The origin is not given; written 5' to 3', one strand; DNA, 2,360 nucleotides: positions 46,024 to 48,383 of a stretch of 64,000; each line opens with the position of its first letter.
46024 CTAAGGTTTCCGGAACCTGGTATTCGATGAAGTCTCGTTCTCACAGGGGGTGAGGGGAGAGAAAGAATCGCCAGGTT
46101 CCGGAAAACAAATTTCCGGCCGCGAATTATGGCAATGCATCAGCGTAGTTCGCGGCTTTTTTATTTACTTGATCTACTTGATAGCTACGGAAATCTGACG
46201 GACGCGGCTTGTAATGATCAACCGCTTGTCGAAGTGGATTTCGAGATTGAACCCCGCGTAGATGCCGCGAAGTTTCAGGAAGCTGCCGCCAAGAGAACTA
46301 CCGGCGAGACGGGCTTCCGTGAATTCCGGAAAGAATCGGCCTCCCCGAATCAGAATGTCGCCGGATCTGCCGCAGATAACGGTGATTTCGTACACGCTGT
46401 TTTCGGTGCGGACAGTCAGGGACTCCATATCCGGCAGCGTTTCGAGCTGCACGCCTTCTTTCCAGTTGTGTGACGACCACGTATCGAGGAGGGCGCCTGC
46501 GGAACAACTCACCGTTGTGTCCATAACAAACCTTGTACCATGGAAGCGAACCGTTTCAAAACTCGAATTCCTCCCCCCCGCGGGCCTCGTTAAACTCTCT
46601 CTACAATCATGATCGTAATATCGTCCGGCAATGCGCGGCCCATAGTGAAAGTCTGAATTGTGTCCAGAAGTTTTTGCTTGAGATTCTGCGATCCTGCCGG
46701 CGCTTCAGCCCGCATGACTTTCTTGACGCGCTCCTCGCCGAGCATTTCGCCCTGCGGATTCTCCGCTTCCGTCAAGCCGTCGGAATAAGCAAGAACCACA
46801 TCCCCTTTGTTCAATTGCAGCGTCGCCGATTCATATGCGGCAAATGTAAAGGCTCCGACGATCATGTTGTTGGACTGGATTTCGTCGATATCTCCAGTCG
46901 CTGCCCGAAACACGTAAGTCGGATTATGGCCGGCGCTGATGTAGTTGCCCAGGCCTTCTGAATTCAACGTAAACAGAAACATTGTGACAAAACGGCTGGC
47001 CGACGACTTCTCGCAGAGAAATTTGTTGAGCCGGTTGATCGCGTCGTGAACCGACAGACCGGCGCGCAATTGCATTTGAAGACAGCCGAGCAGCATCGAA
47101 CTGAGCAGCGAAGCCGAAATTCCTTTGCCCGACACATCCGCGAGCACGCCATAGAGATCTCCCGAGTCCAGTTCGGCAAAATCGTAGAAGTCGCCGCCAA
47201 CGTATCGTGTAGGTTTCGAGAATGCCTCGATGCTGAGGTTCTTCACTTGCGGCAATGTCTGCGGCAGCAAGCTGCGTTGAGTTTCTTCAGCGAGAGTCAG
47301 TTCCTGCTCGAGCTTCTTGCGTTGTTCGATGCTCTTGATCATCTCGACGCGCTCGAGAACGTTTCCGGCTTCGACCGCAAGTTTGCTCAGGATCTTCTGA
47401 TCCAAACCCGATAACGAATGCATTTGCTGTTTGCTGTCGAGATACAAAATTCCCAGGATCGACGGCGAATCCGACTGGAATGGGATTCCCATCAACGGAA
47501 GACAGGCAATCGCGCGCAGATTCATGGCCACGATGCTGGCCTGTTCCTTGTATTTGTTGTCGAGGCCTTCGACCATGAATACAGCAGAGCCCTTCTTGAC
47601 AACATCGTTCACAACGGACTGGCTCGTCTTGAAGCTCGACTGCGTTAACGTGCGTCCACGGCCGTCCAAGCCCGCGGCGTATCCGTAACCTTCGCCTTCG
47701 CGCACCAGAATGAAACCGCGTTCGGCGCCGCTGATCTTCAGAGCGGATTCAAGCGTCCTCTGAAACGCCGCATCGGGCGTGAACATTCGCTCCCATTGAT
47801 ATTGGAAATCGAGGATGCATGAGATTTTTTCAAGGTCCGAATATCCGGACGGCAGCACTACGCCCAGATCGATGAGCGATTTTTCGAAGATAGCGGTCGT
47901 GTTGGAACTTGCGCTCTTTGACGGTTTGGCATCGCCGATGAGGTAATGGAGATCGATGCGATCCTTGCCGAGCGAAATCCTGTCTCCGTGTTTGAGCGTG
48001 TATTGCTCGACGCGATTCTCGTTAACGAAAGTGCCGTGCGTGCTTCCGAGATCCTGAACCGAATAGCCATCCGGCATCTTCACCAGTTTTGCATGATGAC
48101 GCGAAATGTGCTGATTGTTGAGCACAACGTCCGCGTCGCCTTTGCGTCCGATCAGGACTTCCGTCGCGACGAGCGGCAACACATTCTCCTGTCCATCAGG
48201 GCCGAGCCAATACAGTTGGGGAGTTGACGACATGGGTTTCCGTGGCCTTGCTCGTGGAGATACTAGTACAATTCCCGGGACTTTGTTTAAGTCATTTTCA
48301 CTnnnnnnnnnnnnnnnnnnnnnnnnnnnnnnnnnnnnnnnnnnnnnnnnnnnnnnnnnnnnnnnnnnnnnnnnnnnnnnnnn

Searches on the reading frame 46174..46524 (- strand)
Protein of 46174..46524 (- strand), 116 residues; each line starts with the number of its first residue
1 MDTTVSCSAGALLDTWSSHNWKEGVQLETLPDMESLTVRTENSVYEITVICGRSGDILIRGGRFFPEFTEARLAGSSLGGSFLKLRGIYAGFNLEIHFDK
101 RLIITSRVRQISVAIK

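Call 11: search_protein_families(library=pfam, proteins=[window:46174-46524:-])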
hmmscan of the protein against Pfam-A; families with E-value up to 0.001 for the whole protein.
window:46174-46524:- (116 aa): 0 families

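Call 65: search_protein_families(library=pfam, proteins=[window:46174-46524:-], max_evalue=10)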
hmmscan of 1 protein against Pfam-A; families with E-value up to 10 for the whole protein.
window:46174-46524:- (116 aa): 1 family
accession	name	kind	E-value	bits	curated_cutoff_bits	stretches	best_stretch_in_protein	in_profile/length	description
PF17067.10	RPS31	-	0.067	13.8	32.5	1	17-78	23-82/99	Ribosomal protein S31e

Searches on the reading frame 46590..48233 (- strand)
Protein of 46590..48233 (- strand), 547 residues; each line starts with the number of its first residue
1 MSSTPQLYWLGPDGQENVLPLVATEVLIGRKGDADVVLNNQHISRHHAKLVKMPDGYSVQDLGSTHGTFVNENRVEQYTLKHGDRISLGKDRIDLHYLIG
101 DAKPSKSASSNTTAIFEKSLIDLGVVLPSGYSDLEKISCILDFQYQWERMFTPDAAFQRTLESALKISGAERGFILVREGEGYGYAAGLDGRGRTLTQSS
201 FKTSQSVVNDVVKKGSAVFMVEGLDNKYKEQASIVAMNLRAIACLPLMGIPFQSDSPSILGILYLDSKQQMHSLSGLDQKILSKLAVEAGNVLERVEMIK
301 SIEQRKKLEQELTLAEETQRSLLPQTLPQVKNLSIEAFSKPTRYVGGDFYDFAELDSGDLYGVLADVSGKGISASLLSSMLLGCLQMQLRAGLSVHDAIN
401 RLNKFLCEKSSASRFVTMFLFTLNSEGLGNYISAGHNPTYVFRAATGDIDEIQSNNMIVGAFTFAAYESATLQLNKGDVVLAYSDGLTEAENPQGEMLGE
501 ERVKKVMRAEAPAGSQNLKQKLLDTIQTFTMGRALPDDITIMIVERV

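Call 11: search_protein_families(library=pfam, proteins=[window:46590-48233:-])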
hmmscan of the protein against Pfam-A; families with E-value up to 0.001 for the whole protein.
window:46590-48233:- (547 aa): 5 families
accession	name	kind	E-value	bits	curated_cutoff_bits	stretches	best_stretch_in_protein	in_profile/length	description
PF07228.17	SpoIIE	-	5.6e-42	144.3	25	1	358-546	3-191/192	Stage II sporulation protein E (SpoIIE)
PF00498.31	FHA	-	3.3e-21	75.9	20.7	1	26-89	1-67/67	FHA domain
PF16697.10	Yop-YscD_cpl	-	7.6e-17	61.8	33.2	1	18-90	11-85/94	Inner membrane component of T3SS, cytoplasmic domain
PF13185.12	GAF_2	-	1.6e-06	28.8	28.6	1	153-294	4-136/136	GAF domain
PF01590.32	GAF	-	3.7e-05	24.7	22.4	1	153-292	2-132/133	GAF domain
